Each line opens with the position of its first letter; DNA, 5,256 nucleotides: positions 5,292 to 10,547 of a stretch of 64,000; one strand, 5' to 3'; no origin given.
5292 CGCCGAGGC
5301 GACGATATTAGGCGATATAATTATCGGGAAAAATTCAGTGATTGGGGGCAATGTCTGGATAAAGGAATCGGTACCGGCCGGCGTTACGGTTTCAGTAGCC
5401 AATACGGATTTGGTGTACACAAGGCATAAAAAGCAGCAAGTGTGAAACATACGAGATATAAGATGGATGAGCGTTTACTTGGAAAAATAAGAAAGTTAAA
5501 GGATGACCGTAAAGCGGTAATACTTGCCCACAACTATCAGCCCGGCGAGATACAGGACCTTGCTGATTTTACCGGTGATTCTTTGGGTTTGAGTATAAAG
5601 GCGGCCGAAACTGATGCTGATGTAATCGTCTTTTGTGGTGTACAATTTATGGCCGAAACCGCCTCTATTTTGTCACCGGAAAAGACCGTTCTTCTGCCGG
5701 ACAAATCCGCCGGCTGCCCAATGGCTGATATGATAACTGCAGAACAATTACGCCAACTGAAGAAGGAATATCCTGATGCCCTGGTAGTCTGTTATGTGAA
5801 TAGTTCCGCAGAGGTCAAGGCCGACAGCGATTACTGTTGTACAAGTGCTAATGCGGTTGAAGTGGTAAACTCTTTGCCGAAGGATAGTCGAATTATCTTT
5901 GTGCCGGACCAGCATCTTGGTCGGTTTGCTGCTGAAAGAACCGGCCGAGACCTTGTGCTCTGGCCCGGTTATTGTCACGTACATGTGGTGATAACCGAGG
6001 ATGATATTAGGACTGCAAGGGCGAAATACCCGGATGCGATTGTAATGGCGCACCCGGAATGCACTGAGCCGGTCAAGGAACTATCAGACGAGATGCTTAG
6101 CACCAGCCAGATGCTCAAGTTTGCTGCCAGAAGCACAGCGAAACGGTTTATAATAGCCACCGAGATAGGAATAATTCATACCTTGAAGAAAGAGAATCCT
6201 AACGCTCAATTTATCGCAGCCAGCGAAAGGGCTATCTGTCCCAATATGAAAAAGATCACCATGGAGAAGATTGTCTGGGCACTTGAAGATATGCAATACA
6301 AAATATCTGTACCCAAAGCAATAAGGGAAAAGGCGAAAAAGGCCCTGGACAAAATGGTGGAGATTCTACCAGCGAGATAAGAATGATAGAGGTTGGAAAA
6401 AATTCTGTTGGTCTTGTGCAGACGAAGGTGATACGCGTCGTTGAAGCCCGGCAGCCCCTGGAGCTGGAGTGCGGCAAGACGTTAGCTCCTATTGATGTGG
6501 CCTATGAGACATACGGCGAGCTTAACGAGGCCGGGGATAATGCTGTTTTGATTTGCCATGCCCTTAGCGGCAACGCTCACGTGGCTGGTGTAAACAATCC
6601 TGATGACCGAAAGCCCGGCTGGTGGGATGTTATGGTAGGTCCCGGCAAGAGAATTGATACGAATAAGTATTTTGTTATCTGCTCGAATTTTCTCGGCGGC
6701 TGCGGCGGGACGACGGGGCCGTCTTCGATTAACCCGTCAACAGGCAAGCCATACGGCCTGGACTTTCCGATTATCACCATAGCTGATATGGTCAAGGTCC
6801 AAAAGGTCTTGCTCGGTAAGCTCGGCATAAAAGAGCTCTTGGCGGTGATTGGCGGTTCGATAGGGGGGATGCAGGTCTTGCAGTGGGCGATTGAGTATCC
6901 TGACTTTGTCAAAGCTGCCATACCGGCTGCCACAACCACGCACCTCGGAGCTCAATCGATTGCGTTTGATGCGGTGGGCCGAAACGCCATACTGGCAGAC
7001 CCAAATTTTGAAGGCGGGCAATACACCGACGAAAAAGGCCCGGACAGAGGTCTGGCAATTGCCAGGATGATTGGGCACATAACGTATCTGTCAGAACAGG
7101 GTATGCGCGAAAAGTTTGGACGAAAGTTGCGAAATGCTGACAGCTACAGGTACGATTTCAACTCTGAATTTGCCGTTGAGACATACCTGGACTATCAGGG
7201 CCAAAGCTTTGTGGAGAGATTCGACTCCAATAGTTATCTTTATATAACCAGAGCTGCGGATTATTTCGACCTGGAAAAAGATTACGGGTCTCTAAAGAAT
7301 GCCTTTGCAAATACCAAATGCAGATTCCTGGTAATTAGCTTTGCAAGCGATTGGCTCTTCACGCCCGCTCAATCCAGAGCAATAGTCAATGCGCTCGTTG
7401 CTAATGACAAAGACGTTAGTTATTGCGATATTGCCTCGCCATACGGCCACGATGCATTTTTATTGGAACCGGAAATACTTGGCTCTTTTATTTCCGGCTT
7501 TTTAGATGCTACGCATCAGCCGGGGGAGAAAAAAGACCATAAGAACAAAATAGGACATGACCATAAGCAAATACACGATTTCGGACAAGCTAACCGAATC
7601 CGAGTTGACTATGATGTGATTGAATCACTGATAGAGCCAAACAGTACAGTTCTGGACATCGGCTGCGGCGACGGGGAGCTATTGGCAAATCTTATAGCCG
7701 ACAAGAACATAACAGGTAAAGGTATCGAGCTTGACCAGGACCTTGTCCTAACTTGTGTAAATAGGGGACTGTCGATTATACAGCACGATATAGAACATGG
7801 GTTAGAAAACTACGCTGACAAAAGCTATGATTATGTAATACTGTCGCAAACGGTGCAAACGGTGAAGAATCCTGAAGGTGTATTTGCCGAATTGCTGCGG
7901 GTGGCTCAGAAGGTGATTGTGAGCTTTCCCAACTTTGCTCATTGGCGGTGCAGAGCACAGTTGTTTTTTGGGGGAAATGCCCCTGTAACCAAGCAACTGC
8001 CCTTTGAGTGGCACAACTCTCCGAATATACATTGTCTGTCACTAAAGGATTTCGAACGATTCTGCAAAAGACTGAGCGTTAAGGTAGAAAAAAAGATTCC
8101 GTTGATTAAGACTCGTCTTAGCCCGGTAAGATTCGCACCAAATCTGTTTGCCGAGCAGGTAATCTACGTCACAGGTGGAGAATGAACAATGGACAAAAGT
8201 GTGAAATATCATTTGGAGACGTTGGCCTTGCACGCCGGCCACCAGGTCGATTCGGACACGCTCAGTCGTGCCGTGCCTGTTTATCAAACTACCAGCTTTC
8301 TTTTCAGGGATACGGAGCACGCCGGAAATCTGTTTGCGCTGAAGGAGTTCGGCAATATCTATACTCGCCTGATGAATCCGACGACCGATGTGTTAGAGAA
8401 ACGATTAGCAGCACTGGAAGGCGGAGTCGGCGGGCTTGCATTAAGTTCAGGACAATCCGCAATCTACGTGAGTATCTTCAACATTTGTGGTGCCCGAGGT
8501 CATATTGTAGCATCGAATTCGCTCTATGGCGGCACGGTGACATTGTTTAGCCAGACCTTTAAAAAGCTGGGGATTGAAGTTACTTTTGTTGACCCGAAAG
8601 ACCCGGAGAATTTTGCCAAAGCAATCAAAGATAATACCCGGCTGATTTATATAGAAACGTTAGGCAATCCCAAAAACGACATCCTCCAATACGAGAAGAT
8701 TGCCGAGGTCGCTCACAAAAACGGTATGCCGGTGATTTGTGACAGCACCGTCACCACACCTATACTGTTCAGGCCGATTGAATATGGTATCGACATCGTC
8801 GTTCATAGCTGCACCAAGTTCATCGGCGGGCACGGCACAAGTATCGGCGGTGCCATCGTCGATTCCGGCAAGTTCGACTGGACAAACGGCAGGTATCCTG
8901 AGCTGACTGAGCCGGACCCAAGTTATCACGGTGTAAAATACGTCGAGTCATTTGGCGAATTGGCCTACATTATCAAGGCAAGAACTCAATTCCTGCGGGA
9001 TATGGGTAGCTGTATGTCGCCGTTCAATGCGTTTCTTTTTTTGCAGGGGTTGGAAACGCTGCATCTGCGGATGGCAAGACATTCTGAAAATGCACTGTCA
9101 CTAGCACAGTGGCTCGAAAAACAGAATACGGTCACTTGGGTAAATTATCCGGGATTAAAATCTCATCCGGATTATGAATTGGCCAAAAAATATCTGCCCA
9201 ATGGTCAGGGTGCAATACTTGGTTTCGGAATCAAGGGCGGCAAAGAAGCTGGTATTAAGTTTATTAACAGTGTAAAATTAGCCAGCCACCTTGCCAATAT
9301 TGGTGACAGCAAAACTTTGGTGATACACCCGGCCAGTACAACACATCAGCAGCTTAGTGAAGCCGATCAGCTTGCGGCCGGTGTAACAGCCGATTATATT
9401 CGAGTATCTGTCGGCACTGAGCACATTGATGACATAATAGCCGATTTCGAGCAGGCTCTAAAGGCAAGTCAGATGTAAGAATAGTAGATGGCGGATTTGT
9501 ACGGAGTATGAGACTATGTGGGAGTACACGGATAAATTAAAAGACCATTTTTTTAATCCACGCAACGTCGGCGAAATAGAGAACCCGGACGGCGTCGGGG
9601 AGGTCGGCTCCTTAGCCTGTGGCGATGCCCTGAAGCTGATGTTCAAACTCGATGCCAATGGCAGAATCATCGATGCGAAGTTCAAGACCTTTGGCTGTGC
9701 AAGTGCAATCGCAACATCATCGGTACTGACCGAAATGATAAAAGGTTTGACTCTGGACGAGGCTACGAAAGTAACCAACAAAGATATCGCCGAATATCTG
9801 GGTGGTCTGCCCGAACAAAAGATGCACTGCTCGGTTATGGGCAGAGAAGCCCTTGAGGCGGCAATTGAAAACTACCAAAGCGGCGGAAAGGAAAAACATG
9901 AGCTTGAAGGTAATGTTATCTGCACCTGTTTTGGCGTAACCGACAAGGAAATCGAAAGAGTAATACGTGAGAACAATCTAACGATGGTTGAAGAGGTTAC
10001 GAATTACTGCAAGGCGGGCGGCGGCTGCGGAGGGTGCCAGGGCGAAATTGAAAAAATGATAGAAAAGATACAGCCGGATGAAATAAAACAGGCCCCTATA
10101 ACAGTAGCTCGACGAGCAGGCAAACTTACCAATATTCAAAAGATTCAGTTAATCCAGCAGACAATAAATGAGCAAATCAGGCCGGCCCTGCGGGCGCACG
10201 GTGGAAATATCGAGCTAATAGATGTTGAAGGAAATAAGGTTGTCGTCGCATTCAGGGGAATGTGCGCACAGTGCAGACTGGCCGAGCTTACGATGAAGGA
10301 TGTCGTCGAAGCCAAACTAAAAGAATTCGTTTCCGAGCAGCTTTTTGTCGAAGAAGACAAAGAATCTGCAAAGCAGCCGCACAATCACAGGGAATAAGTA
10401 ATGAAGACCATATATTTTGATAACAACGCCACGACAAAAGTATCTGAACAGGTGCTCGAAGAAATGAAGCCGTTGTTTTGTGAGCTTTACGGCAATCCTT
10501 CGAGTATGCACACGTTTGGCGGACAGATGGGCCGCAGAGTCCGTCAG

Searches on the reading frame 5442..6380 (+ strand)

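Call 17: search_protein_families(library=pfam, proteins=[window:5442-6380:+], max_evalue=0.00001)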
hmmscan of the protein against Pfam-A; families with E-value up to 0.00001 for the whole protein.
window:5442-6380:+ (312 aa): 1 family
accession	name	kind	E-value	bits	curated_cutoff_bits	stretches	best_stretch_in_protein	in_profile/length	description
PF02445.21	NadA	-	7.5e-127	422.9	27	1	15-307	2-295/295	Quinolinate synthetase A protein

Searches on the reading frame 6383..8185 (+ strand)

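Call 17: search_protein_families(library=pfam, proteins=[window:6383-8185:+], max_evalue=0.00001)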
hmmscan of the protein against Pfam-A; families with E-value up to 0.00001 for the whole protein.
window:6383-8185:+ (600 aa): 6 families
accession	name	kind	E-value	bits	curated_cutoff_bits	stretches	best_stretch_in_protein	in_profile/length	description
PF07021.18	MetW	-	1.2e-68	231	21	1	407-596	1-192/193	Methionine biosynthesis protein MetW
PF00561.26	Abhydrolase_1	-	1.2e-19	71.4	25.8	1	53-363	1-245/245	alpha/beta hydrolase fold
PF13847.12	Methyltransf_31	-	9e-10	38.8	27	1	418-510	2-103/145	Methyltransferase domain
PF08241.18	Methyltransf_11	-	2.6e-09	38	21.2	1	424-509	1-88/95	Methyltransferase domain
PF13489.12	Methyltransf_23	-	6.9e-08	32.8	27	1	417-506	20-106/164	Methyltransferase domain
PF13649.12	Methyltransf_25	-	2.7e-07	31.6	27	1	423-508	1-93/97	Methyltransferase domain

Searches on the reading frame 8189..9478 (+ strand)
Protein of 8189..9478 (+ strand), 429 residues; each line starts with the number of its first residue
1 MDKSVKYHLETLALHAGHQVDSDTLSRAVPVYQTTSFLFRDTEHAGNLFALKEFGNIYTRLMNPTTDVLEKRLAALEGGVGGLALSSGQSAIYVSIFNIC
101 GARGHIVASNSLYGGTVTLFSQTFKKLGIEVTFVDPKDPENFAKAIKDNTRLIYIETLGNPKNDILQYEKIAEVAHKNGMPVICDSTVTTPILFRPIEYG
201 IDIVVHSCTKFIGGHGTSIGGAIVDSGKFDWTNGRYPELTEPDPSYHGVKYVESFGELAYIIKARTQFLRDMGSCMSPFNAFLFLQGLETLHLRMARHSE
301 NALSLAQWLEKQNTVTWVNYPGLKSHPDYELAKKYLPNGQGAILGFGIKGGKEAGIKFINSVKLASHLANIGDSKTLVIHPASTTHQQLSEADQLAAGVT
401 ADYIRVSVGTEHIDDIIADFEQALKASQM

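Call 17: search_protein_families(library=pfam, proteins=[window:8189-9478:+], max_evalue=0.00001)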
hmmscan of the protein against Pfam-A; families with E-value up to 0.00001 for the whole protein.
window:8189-9478:+ (429 aa): 2 families
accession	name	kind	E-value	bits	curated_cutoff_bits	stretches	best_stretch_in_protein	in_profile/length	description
PF01053.26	Cys_Met_Meta_PP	-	1.3e-134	449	27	1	10-425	1-381/381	Cys/Met metabolism PLP-dependent enzyme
PF00266.25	Aminotran_5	-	1.6e-06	27.8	21.5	1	100-219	85-210/371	Aminotransferase class-V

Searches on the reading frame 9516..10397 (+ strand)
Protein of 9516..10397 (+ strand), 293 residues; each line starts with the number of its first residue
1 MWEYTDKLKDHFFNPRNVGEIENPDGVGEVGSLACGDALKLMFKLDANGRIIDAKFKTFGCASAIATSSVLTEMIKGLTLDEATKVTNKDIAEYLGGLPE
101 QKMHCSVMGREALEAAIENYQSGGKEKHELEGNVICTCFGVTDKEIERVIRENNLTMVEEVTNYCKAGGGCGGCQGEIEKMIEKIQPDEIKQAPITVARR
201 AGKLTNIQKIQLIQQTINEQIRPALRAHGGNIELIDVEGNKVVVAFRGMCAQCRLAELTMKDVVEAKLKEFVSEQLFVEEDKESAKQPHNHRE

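Call 17: search_protein_families(library=pfam, proteins=[window:9516-10397:+], max_evalue=0.00001)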
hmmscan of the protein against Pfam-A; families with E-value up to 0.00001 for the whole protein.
window:9516-10397:+ (293 aa): 3 families
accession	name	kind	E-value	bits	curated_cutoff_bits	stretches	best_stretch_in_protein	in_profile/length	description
PF01592.21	NifU_N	-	2.7e-51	173.4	22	1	3-122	1-122/127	NifU-like N terminal domain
PF01106.22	NifU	-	8.1e-22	77.6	27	1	213-278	1-66/67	NifU-like domain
PF04324.20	Fer2_BFD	-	3.9e-17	62.8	26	1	134-183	1-49/50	BFD-like [2Fe-2S] binding domain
